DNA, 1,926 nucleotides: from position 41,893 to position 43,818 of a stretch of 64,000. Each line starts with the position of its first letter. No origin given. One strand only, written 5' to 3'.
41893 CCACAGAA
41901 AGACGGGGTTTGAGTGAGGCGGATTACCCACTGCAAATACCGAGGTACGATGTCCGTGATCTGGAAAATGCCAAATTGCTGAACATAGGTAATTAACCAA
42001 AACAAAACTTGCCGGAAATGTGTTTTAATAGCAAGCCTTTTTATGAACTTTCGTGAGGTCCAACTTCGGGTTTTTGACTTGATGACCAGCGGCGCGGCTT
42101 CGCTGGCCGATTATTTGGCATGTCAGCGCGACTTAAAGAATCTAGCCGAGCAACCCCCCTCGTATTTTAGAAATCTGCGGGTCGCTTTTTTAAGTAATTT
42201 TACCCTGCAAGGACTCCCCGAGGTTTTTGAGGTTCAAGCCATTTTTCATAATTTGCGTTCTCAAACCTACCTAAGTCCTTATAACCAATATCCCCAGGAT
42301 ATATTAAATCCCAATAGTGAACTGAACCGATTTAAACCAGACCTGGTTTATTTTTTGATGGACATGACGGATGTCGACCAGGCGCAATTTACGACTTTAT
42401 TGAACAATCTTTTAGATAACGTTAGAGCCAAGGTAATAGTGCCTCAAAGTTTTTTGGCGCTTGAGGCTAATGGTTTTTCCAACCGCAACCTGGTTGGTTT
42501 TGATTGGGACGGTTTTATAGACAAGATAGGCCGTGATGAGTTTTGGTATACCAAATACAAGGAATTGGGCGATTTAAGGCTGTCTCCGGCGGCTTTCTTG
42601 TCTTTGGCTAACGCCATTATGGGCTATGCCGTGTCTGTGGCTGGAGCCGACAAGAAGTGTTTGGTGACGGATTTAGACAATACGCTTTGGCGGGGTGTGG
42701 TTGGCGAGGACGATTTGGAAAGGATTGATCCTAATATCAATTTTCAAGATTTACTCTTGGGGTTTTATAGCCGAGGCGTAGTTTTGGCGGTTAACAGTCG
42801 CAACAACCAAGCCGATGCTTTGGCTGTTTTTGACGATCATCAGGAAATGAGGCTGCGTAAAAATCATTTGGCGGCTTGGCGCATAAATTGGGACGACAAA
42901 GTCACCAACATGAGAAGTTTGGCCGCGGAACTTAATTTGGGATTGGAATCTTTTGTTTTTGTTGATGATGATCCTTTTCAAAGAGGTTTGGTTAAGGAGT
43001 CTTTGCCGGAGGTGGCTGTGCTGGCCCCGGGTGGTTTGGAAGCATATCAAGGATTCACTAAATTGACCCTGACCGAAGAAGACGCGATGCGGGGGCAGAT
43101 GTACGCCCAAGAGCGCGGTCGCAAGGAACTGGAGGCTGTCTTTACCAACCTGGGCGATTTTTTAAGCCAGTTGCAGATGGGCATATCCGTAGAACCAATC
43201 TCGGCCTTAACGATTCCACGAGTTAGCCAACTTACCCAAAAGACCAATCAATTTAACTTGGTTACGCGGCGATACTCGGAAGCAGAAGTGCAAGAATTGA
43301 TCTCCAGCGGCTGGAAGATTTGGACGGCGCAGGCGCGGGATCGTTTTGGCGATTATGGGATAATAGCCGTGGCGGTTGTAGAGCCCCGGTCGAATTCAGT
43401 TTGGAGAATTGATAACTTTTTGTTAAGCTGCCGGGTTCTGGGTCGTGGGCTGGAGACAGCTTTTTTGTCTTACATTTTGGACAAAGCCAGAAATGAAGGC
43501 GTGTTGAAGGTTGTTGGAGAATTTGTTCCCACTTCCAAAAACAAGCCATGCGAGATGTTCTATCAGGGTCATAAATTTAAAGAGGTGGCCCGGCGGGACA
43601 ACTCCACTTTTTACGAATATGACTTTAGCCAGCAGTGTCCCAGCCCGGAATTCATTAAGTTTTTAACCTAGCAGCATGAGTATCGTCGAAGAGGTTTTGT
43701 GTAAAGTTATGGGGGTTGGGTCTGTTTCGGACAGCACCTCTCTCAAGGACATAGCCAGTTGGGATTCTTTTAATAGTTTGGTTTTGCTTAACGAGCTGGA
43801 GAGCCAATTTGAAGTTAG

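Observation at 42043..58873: Carrier-protein-centred acyl-tailoring module (FkbH-like + 3 ACPs + acyl ligase + MaoC + FabG-like + FemAB/GNAT-like) inside a glycan locus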

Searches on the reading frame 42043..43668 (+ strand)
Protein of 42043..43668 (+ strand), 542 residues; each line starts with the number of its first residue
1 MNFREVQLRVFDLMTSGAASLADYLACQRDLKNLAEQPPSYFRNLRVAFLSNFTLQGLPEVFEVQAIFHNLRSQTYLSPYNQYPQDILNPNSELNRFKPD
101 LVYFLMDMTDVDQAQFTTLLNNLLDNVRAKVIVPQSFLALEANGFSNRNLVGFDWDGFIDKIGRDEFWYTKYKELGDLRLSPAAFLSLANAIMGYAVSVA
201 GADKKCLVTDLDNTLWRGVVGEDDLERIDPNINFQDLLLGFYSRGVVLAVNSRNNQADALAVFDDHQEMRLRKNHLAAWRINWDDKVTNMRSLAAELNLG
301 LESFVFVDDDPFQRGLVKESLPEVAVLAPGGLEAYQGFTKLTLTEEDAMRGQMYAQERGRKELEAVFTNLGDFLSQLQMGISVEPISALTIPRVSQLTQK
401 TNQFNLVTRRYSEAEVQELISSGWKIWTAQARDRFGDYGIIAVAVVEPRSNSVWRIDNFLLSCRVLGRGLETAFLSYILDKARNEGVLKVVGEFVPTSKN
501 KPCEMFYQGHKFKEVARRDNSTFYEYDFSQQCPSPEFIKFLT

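Call 4: search_protein_families(library=pfam, proteins=[window:42043-43668:+], max_evalue=0.01)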
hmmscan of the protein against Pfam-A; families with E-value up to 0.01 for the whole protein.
window:42043-43668:+ (542 aa): 0 families

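Call 6: search_protein_families(library=ncbifam, proteins=[window:42043-43668:+], max_evalue=0.01)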
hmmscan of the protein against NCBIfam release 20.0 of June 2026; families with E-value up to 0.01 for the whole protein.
window:42043-43668:+ (542 aa): 2 families
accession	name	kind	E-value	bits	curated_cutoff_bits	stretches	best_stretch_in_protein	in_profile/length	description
TIGR01686.1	FkbH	subfamily_domain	3.7e-84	282.6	146.65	1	204-513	3-320/323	FkbH domain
TIGR01681.1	HAD-SF-IIIC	subfamily_domain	1.1e-12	49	35.75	1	205-318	1-129/132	HAD-IIIC family phosphatase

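Call 8: find_encoding_contigs(protein=window:42043-43668:+, flank=10000, max_places=6)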
Protein window:42043-43668:+ (542 aa): 2 contigs read that carry it; 2 places shown.
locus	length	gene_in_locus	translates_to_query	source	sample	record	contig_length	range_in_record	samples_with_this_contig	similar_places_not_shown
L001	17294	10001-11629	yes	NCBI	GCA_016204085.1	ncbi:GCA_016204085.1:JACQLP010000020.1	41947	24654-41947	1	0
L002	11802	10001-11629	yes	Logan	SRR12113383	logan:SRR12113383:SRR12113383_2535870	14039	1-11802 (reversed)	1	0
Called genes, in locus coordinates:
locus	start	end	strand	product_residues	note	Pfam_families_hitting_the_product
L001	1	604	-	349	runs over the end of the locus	PF00534:Glycos_transf_1, PF13692:Glyco_trans_1_4, PF13524:Glyco_trans_1_2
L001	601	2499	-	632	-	-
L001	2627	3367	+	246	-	PF00535:Glycos_transf_2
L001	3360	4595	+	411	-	PF08421:Methyltransf_13, PF13489:Methyltransf_23, PF08241:Methyltransf_11 (weak), PF08242:Methyltransf_12, PF13649:Methyltransf_25 (weak), PF08484:Methyltransf_14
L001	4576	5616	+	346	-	PF01073:3Beta_HSD, PF01370:Epimerase, PF02719:Polysacc_synt_2, PF04321:RmlD_sub_bind, PF07993:NAD_binding_4, PF16363:GDP_Man_Dehyd, PF13460:NAD_binding_10 (weak)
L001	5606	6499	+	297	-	PF01370:Epimerase, PF04321:RmlD_sub_bind, PF01073:3Beta_HSD (weak), PF16363:GDP_Man_Dehyd, PF02719:Polysacc_synt_2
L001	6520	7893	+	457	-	PF04464:Glyphos_transf (weak)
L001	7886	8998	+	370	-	-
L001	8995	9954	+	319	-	PF01522:Polysacc_deac_1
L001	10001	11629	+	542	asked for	-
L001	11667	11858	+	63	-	-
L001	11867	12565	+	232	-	PF05711:TylF, PF13578:Methyltransf_24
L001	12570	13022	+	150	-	PF13673:Acetyltransf_10, PF00583:Acetyltransf_1, PF13508:Acetyltransf_7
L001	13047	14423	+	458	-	-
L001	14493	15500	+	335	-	PF03102:NeuB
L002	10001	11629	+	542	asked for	-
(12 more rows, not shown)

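Call 19: find_homologous_proteins(query=window:42043-43668:+, max_evalue=1e-10)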
Query window:42043-43668:+ (542 aa): 7704 proteins with E <= 1e-10 among 8000 candidates; the best 120 are listed.
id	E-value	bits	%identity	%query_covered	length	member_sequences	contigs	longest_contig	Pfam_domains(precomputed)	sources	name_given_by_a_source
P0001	0.0e+0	1233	100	100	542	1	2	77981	-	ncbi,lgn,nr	ncbi:MAG: HAD-IIIC family phosphatase [Parcubacteria group bacterium]|nr:HAD-IIIC family phosphatase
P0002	2.6e-294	994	79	100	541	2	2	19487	-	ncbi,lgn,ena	ncbi:MAG: HAD-IIIC family phosphatase [Patescibacteria group bacterium]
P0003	1.1e-180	620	51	100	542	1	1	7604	PF21211.4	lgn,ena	-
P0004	8.2e-180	617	52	99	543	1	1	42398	-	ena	-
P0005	4.2e-179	614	51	100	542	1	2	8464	-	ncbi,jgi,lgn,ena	-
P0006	8.8e-179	613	51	99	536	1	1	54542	-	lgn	-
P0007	1.9e-174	599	51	99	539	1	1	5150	-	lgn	-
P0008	3.3e-173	595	51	100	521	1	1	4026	-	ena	-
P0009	2.9e-172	592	49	99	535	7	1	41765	-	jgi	-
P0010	3.0e-172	592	51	99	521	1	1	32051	-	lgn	-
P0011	3.4e-171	588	50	100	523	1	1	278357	-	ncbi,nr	ncbi:MAG: HAD-IIIC family phosphatase [bacterium]|nr:HAD-IIIC family phosphatase [bacterium]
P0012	2.1e-170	586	50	99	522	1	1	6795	-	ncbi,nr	ncbi:MAG: HAD-IIIC family phosphatase [bacterium]|nr:HAD-IIIC family phosphatase [bacterium]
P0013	1.1e-168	580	49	98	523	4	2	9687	-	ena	-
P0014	2.0e-168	579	48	100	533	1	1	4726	-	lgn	-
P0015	5.2e-166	571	48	99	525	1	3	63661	-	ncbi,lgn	-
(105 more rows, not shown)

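Call 21: find_related_loci(query=A1, collection=genome_contigs, flank=10000)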
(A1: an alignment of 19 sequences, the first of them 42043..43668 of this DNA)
Query A1 (542 aa) in genome_contigs; peptide patterns used: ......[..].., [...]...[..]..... (x = any residue, [..] = any of these).
599 stretches matched a pattern (row limit reached: there are more); 594 encode a relative of the query (tblastn E <= 1e-3); the best 80 are kept; 80 distinct loci.
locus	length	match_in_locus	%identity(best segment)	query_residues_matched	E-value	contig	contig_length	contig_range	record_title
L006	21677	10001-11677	45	1-540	2e-172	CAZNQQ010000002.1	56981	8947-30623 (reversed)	MAG TPA_asm: uncultured Candidatus Saccharibacteria bacterium isolate SRP200020_co5_61 genome assembly, contig: NODE_779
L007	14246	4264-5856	48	1-538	2e-169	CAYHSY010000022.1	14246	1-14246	MAG TPA_asm: uncultured Candidatus Saccharibacteria bacterium isolate ERP119705_co15_141 genome assembly, contig: NODE_4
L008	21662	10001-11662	36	44-537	4e-114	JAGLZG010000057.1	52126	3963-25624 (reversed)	MAG: Nanoarchaeota archaeon isolate RS_13_58 ZL320.bin.58.fa_57, whole genome shotgun sequence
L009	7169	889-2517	37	43-518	2e-110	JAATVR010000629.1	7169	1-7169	Nitrososphaerales archaeon TH526 k141_46251696, whole genome shotgun sequence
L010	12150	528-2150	37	40-514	3e-110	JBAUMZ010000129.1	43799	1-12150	MAG: Nitrososphaeraceae archaeon isolate MFD04996_ilm_asm_bin25 k127_364562, whole genome shotgun sequence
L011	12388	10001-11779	36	13-539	1e-107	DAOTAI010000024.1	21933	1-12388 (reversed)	MAG TPA_asm: Acidobacteriota bacterium isolate AMR_MDS_2037 NODE_1949_length_21933_cov_4.608831, whole genome shotgun se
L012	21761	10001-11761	34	16-541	2e-106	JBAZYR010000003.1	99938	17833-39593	MAG: Candidatus Staskawiczbacteria bacterium isolate SO_2017_GW1_85 NODE_1379_length_99938_cov_1.408141_OW334_2017, whol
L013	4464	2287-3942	35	44-538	3e-102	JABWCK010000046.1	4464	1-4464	MAG: Candidatus Micrarchaeota archaeon isolate MAG_54 scaffold_24688, whole genome shotgun sequence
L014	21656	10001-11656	34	39-524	2e-100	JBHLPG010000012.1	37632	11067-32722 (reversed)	MAG: Promethearchaeota archaeon isolate DZ3S.51 DZ3S.51@2488, whole genome shotgun sequence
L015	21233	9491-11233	35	24-541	4e-99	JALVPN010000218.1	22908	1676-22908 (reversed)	MAG: Promethearchaeota archaeon isolate A3_metabat1_scaf2bin.173 A3_NODE_918_length_22908_cov_2.047057, whole genome sho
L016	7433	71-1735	33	19-514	9e-99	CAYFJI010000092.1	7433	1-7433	MAG TPA_asm: uncultured Acidiferrobacteraceae bacterium isolate ERP001736_co2_377 genome assembly, contig: NODE_5533_len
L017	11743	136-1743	36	45-539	1e-98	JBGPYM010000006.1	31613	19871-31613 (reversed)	MAG: Bacteroidota bacterium isolate OBJ1_062018_090_13 k141_3113533_length_31613_cov_11.0000, whole genome shotgun seque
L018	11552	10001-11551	36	20-477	2e-97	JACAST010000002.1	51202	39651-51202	Marine Group I thaumarchaeote strain N8 AC-661-N08_C743536, whole genome shotgun sequence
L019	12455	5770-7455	34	45-540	1e-95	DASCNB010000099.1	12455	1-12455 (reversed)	MAG TPA_asm: Nitrospinota bacterium isolate Fu_MAG_119 c_000000572790, whole genome shotgun sequence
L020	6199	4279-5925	35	46-539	3e-95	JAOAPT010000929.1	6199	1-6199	MAG: Candidatus Solibacter sp. isolate RYN_21 scaffold_3251878, whole genome shotgun sequence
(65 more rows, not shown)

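Call 38: search_solved_structures(query=window:42043-43668:+, max_evalue=0.01)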
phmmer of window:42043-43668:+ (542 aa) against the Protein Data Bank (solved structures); distinct sequences matched with E-value up to 0.01: 1.
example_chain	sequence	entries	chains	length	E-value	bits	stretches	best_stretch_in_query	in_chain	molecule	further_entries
3slr_A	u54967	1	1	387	2.1e-33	118.7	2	161-326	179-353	uncharacterized protein BF1531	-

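Call 73: predict_structure(alignment_id=A1)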
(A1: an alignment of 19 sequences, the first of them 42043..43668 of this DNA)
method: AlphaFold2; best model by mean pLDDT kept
length: 542 residues; sequences in the alignment: 19
mean_pLDDT: 89.5   pTM: 0.80
mean pLDDT of the five models: 89.5, 88.8, 88.6, 88.5, 85.5
residues with pLDDT >= 90: 335; 70-90: 188; 50-70: 16; < 50: 3
segments of 3 or more residues with pLDDT < 50: 142-144
pLDDT, mean of each block of 10 residues (from residue 1): 89 87 93 86 95 91 96 93 90 93 88 86 88 82 63 91 86 69 92 94 93 89 86 96 95 93 92 95 96 95 96 95 94 91 83 91 89 90 92 86 81 93 94 89 91 90 85 93 91 89 88 91 89 85 81
secondary structure, 60 per line:
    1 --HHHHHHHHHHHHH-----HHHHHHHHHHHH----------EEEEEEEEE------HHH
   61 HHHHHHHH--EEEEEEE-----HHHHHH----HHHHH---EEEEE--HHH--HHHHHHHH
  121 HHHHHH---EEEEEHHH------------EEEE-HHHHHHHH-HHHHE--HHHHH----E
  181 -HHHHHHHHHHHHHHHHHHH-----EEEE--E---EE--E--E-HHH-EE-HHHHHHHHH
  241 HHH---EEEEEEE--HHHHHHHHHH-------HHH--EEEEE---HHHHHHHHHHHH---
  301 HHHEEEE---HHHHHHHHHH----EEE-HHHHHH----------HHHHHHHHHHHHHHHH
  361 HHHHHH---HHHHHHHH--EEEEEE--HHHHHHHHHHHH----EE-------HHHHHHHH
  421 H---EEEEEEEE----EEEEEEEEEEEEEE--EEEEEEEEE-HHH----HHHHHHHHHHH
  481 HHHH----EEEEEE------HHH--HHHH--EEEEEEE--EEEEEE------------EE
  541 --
elements in order: H3-15 H21-32 E43-51 H58-68 E71-77 H83-88 H93-97 E101-105 H113-126 E130-134 E150-153 H155-162 H164-167 H171-175 H182-200 E206-209 H232-243 E247-253 H256-265 E278-282 H286-297 E304-307 H311-320 E325-327 H329-334 H345-366 H370-377 E380-385 H388-399 H413-421 E425-432 E437-450 E453-461 H470-484 E489-494 H506-509 E512-518 E521-526
